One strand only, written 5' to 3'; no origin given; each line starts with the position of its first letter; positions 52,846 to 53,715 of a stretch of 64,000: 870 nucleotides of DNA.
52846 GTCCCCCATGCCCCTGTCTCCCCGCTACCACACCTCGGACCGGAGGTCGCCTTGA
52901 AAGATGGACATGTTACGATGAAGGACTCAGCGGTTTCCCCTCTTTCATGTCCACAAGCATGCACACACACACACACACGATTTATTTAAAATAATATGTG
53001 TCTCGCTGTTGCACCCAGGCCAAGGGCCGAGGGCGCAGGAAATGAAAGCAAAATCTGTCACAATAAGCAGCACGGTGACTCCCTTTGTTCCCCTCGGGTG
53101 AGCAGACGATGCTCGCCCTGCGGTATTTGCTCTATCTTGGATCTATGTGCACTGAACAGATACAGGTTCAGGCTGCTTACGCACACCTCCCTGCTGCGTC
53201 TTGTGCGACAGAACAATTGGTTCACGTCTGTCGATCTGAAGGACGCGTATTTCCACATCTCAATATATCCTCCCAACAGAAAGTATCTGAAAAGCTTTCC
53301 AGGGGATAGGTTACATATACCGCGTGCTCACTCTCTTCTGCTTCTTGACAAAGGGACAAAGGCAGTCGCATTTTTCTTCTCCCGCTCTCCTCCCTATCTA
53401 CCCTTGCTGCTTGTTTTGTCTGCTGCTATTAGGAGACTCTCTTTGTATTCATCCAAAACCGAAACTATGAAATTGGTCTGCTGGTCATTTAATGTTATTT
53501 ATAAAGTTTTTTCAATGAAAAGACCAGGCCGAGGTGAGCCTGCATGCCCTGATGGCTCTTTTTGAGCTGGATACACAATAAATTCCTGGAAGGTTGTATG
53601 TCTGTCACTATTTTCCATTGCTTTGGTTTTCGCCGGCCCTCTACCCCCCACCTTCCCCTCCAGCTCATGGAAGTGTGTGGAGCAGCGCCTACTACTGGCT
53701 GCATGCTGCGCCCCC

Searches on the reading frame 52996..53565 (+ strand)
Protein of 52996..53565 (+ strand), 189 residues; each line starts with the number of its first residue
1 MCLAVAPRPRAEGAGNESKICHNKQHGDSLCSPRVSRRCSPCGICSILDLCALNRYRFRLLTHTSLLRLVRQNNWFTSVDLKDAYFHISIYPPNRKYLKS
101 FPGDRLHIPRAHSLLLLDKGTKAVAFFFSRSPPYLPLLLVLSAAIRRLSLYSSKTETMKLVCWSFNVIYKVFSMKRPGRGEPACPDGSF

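Call 43: search_protein_families(library=pfam, proteins=[window:52996-53565:+], max_evalue=0.01)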
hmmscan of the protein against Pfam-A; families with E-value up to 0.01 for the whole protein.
window:52996-53565:+ (189 aa): 1 family
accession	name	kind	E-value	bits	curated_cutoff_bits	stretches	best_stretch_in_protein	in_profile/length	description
PF00078.32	RVT_1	-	0.0072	16.5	29.6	1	63-98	57-92/205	Reverse transcriptase (RNA-dependent DNA polymerase)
